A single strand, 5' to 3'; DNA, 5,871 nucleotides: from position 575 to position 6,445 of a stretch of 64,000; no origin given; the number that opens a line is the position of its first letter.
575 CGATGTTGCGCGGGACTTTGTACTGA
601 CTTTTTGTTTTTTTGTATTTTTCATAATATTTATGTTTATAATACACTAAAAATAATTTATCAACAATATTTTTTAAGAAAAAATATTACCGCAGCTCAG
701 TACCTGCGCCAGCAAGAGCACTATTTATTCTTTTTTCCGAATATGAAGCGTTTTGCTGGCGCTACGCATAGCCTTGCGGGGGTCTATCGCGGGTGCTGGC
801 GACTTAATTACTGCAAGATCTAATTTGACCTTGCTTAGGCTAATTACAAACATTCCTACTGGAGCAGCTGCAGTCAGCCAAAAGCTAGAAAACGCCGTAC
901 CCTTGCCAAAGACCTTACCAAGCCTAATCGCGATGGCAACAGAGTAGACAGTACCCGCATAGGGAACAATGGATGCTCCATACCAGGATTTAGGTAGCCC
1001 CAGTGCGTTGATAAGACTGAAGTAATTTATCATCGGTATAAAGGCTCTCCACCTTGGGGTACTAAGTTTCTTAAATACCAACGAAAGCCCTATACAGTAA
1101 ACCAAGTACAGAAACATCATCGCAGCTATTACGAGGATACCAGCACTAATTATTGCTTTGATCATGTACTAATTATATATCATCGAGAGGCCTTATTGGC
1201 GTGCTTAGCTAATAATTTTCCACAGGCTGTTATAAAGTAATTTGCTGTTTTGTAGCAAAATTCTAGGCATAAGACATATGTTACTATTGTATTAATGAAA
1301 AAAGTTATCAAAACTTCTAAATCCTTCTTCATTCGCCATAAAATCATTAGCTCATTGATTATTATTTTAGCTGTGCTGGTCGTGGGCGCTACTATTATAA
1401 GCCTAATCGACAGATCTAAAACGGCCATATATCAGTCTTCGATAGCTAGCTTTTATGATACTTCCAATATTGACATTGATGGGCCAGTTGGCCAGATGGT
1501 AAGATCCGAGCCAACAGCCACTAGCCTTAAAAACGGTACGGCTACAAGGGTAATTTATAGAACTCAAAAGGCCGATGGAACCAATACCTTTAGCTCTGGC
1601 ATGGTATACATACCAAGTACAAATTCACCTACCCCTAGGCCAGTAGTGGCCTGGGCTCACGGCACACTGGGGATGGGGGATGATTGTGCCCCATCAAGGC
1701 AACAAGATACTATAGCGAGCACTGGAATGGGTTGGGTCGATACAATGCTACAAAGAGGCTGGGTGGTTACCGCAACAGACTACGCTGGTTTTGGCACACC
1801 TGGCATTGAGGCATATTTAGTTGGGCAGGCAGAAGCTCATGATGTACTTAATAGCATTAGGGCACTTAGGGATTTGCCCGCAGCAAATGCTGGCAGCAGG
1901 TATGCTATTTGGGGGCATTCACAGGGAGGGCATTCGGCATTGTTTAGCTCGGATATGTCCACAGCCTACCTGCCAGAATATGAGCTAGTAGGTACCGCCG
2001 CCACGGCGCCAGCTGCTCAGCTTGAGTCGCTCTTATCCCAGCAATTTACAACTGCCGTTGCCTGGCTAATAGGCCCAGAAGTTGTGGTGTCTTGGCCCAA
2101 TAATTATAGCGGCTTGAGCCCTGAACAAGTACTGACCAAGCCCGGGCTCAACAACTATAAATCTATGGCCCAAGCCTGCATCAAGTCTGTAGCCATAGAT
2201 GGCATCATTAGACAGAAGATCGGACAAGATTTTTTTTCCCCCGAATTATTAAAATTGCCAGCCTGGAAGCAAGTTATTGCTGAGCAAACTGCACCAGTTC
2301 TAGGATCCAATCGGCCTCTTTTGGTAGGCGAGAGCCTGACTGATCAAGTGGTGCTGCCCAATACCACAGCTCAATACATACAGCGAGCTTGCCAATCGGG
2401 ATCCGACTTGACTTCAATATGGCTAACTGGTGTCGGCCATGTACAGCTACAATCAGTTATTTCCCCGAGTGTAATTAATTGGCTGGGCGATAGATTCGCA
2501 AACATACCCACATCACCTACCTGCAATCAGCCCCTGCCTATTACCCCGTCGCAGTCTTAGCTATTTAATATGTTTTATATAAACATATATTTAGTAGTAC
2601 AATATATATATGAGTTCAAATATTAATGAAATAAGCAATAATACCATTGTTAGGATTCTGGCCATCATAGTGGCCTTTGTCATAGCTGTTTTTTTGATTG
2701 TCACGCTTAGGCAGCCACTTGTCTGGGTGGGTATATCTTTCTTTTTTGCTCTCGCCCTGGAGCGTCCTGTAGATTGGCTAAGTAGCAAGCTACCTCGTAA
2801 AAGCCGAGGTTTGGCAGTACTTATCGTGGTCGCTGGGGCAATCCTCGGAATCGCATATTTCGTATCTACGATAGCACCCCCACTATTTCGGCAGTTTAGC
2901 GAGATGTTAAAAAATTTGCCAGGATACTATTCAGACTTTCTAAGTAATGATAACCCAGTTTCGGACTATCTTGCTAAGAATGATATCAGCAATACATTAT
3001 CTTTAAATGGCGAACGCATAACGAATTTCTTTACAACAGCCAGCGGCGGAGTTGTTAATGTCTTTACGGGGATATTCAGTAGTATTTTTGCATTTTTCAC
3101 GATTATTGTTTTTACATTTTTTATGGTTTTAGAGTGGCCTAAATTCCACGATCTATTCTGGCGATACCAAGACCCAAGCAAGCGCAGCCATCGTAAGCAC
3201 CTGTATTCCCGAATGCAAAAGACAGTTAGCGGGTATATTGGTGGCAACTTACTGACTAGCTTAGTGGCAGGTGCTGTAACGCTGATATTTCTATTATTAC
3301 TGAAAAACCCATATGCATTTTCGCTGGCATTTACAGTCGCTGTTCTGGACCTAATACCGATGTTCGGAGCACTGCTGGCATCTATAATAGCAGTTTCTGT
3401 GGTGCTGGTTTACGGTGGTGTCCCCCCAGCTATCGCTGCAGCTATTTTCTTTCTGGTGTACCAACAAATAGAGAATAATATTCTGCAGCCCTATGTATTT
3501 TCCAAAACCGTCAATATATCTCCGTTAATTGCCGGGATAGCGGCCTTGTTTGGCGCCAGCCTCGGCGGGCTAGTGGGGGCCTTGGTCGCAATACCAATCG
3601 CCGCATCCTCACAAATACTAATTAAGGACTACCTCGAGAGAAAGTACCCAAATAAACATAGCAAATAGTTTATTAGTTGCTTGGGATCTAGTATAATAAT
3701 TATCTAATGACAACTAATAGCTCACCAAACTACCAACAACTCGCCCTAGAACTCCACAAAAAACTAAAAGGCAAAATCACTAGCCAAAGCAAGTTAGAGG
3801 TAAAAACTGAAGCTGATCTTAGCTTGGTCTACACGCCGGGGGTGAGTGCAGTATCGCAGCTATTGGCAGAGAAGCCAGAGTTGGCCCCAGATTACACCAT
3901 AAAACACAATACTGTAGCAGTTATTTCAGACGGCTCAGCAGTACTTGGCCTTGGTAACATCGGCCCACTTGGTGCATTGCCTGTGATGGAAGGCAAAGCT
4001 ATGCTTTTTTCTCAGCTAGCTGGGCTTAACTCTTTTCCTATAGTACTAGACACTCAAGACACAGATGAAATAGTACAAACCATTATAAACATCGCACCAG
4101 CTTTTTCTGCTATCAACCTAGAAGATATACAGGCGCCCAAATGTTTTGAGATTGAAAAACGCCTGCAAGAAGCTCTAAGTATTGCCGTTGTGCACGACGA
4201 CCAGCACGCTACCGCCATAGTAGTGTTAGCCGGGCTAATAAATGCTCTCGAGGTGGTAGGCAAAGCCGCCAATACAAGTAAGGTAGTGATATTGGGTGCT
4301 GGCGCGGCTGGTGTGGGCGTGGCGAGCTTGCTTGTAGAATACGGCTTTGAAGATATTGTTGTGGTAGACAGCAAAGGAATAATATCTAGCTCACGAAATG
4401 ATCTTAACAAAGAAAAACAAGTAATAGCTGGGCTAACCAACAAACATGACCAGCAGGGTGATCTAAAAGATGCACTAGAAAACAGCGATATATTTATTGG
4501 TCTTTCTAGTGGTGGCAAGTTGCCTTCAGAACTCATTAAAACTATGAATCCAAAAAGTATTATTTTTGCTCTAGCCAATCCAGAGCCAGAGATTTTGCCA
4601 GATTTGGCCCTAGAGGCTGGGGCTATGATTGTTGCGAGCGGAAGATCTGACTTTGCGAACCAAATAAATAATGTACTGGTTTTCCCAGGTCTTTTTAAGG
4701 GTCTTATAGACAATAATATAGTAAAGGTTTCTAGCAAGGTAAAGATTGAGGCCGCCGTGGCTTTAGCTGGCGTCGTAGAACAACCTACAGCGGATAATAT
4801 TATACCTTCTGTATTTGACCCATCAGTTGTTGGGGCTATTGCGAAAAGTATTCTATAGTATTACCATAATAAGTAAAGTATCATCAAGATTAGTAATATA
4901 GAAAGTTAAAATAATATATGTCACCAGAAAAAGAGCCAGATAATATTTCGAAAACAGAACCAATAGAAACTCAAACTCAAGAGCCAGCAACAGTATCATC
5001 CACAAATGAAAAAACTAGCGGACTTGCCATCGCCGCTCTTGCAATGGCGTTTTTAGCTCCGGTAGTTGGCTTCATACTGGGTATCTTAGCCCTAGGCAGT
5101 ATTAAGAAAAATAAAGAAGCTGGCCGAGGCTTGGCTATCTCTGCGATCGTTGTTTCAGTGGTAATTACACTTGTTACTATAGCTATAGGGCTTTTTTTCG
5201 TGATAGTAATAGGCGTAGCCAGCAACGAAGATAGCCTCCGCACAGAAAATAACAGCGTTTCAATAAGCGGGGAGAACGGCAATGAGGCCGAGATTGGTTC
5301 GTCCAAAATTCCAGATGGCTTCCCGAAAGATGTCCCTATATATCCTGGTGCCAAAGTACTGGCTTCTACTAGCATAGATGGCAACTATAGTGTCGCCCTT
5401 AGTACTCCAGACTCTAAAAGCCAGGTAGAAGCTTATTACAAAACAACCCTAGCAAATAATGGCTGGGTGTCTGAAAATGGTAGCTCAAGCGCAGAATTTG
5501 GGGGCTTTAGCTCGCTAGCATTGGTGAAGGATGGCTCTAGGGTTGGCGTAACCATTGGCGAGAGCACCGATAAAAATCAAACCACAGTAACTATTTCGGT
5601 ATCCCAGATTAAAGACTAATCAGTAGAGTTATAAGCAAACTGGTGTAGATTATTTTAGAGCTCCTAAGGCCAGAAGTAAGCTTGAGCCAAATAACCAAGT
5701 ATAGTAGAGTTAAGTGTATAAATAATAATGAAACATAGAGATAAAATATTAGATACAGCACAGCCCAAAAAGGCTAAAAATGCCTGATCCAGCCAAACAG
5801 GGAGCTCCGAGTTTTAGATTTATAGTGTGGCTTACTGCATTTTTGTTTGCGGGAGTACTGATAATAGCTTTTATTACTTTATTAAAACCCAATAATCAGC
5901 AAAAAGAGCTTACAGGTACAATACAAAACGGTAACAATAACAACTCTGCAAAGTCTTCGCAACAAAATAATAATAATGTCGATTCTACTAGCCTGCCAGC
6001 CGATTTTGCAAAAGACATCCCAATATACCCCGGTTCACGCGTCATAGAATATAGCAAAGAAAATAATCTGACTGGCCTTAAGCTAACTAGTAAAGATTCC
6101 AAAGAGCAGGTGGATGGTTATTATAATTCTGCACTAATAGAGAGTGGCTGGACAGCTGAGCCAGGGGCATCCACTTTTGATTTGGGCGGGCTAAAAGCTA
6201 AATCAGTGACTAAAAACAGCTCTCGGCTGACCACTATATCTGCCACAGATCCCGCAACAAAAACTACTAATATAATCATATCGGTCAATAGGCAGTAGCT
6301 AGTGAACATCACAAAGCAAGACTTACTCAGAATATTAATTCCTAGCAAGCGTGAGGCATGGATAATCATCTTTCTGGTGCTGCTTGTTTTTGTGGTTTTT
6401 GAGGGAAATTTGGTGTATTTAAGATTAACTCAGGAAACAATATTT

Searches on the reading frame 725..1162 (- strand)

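Call 40: search_protein_families(library=pfam, proteins=[window:725-1162:-], max_evalue=0.001)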
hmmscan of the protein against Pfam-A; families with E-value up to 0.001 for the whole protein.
window:725-1162:- (145 aa): 1 family
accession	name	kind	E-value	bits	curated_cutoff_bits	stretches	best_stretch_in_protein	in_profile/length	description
PF18936.5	DUF5684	-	1.2e-09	39.1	27.4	1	38-111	1-75/81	Family of unknown function (DUF5684)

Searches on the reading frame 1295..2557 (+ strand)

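Call 40: search_protein_families(library=pfam, proteins=[window:1295-2557:+], max_evalue=0.001)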
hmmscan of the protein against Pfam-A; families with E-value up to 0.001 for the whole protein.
window:1295-2557:+ (421 aa): 4 families
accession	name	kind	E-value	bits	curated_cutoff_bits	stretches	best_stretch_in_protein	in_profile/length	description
PF03583.20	LIP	-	2.8e-25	89.7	23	1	147-406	18-283/286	Secretory lipase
PF12146.15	Hydrolase_4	-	2.1e-06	27.7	27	1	148-368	24-220/239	Serine aminopeptidase, S33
PF00326.27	Peptidase_S9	-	3e-06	27.3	22.6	0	151-216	9-79/213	Prolyl oligopeptidase family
PF12697.13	Abhydrolase_6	-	6.4e-06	27.4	26.3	1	152-383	24-205/217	Alpha/beta hydrolase family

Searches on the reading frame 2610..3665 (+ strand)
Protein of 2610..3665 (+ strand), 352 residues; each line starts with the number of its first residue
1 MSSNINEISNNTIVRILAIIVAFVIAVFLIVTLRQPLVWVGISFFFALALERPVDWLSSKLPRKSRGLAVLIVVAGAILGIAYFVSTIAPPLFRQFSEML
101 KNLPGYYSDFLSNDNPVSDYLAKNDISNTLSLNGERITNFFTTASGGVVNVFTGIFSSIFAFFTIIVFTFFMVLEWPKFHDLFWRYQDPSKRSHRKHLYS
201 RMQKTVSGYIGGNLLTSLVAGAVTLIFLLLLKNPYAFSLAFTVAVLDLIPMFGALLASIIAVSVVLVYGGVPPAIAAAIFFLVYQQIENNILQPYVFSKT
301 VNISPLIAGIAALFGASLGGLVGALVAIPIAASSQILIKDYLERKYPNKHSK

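Call 40: search_protein_families(library=pfam, proteins=[window:2610-3665:+], max_evalue=0.001)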
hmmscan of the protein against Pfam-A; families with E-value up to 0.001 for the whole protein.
window:2610-3665:+ (352 aa): 1 family
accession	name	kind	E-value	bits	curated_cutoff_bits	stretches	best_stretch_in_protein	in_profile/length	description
PF01594.21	AI-2E_transport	-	1.9e-57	195.4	34.3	1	17-341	2-326/327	AI-2E family transporter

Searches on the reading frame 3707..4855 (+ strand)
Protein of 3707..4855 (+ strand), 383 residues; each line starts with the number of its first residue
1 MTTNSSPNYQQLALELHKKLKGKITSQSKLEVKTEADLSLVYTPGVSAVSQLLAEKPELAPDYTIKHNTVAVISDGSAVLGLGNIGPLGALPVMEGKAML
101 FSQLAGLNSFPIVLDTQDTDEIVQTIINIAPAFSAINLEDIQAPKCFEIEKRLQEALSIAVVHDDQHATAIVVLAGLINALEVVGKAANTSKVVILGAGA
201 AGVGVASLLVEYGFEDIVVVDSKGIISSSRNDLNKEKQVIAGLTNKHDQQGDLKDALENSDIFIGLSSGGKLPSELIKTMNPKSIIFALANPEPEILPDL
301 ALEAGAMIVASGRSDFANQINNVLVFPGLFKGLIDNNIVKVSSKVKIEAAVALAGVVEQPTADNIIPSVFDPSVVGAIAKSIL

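Call 40: search_protein_families(library=pfam, proteins=[window:3707-4855:+], max_evalue=0.001)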
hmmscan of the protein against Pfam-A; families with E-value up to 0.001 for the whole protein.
window:3707-4855:+ (383 aa): 4 families
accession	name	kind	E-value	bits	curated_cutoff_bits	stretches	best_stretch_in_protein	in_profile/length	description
PF00390.24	malic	-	8.7e-29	101.1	23.1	1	27-154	9-182/182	Malic enzyme, N-terminal domain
PF03949.21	Malic_M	-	1.3e-21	77.5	23.5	1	168-369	3-239/258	Malic enzyme, NAD binding domain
PF00899.27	ThiF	-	0.00011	21.9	28.1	1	187-222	17-52/238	ThiF family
PF01262.27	AlaDh_PNT_C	-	0.0003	20.7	23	1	188-290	26-129/214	Alanine dehydrogenase/PNT, C-terminal domain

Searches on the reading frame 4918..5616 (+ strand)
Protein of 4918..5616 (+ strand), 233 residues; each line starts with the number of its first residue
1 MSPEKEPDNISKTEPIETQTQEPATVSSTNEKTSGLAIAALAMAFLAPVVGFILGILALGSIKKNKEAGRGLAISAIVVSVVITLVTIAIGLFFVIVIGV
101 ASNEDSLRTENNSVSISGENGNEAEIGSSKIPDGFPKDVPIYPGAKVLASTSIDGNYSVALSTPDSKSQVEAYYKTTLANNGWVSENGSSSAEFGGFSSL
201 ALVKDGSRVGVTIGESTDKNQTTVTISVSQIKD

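Call 40: search_protein_families(library=pfam, proteins=[window:4918-5616:+], max_evalue=0.001)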
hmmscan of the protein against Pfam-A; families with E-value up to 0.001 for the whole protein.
window:4918-5616:+ (233 aa): 2 families
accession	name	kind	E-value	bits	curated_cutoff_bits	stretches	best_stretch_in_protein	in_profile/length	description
PF13828.11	DUF4190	-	2e-09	37.5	35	1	37-89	2-61/62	Domain of unknown function (DUF4190)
PF13273.12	DUF4064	-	0.00094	19.8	32.1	0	16-82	35-101/102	Protein of unknown function (DUF4064)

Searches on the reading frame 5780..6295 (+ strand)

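Call 4: search_protein_families(library=pfam, proteins=[window:5780-6295:+], max_evalue=1)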
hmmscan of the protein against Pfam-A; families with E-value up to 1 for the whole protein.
window:5780-6295:+ (172 aa): 1 family
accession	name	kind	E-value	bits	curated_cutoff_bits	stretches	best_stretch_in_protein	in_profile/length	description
PF22753.2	Ape1_N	-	0.057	14.3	27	1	131-170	36-73/114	Peptidoglycan O-acetylesterase, N-terminal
